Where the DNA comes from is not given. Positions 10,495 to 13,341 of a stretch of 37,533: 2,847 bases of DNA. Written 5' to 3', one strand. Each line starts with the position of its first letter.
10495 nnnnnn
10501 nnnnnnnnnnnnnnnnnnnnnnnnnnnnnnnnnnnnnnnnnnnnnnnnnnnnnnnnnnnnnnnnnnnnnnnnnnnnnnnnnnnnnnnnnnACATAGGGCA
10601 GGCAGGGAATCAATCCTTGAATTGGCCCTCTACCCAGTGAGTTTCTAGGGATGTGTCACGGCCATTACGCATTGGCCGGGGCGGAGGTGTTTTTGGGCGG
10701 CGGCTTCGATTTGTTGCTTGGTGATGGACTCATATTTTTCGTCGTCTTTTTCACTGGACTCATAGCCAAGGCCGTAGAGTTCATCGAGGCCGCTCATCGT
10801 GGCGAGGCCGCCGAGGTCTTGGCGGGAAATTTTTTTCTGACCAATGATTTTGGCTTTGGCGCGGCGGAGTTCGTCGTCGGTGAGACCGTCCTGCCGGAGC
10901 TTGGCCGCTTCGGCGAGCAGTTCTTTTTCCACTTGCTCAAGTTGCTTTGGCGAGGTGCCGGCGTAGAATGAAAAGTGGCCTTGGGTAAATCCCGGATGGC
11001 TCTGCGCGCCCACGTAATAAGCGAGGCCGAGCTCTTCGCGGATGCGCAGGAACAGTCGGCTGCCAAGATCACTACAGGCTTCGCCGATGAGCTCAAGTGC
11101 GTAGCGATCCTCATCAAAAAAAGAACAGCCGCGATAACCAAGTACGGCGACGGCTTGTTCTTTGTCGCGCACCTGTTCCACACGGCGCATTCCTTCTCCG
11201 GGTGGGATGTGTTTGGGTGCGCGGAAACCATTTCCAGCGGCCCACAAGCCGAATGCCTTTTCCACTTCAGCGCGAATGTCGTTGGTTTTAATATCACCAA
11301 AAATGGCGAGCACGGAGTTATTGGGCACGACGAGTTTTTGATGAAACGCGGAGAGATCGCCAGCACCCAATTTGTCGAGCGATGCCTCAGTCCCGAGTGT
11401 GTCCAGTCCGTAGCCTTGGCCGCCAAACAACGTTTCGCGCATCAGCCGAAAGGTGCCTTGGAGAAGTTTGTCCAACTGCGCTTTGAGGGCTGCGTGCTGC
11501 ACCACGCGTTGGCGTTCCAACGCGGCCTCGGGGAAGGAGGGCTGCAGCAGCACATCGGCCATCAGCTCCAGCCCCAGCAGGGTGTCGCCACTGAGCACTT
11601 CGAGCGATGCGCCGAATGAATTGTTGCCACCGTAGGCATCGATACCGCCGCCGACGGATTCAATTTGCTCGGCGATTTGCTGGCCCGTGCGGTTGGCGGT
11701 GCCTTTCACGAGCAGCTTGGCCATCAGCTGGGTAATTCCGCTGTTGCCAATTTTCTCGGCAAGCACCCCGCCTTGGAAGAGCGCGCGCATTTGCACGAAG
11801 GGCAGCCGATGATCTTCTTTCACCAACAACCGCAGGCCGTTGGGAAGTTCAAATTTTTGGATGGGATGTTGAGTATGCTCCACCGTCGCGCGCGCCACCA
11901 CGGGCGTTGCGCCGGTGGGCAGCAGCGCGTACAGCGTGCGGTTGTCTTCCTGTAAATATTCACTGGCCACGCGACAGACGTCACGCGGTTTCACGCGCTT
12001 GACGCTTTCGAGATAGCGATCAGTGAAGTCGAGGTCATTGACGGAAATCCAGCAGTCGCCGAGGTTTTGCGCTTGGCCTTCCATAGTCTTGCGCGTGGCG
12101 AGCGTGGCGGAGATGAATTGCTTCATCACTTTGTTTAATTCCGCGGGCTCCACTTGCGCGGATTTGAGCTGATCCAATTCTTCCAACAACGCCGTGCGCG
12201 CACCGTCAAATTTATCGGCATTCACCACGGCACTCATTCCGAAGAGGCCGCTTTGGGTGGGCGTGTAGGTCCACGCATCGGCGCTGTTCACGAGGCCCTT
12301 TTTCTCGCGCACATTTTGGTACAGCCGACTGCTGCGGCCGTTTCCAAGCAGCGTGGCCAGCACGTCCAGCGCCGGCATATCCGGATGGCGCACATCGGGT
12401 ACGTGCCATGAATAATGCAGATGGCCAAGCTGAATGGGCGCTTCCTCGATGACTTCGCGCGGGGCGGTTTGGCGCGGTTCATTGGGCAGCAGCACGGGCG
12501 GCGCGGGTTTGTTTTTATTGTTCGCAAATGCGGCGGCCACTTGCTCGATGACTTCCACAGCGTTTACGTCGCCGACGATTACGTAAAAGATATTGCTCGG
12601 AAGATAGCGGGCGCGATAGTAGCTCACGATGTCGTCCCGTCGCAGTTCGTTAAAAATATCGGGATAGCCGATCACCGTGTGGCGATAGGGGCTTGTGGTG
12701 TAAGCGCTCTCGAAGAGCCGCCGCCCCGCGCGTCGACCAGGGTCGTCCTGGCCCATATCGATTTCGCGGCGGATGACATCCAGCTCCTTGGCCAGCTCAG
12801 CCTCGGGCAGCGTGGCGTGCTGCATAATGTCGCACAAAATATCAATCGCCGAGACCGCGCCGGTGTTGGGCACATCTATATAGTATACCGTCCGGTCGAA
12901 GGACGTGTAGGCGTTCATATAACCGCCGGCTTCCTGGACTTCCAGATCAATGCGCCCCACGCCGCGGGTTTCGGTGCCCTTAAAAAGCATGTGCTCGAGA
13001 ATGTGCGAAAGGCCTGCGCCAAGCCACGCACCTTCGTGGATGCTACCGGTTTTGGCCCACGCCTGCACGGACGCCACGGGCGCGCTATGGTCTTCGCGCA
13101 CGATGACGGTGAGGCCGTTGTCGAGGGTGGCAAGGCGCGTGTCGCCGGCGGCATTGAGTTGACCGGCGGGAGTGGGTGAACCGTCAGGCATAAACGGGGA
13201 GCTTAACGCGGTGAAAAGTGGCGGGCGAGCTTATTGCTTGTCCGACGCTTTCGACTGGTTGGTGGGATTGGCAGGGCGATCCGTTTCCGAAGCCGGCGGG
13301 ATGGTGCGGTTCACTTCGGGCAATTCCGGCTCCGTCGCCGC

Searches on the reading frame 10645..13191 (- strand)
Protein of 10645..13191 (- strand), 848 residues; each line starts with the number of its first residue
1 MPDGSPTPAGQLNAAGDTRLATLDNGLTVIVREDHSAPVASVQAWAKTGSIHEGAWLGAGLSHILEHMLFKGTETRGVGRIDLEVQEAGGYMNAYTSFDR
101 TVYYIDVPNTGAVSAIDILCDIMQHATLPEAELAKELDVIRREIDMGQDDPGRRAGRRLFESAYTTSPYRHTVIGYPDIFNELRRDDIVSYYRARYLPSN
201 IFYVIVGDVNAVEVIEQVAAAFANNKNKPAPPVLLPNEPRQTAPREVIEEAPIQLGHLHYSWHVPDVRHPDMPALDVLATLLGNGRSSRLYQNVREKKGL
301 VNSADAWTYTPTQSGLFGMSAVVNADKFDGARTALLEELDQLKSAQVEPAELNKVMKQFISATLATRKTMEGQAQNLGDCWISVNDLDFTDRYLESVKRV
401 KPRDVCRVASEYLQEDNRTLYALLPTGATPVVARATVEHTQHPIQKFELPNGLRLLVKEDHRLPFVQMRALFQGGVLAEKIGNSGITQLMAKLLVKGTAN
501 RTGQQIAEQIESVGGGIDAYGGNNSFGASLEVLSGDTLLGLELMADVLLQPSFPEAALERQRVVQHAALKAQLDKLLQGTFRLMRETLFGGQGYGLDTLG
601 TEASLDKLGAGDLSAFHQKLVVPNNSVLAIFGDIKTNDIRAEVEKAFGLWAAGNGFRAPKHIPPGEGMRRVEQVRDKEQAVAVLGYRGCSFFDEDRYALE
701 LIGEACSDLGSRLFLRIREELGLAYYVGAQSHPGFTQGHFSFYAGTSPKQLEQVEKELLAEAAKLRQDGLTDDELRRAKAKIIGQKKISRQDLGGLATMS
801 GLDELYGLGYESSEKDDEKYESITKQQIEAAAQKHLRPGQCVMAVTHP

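Call 51: search_protein_families(library=pfam, proteins=[window:10645-13191:-], max_evalue=0.0001)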
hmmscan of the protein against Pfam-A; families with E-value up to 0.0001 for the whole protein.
window:10645-13191:- (848 aa): 2 families
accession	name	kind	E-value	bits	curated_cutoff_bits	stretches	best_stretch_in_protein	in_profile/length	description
PF05193.26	Peptidase_M16_C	-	1.7e-73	246.8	23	2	183-358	2-180/181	Peptidase M16 inactive domain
PF00675.25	Peptidase_M16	-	5.7e-43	146.8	22.3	2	29-173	2-145/149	Insulinase (Peptidase family M16)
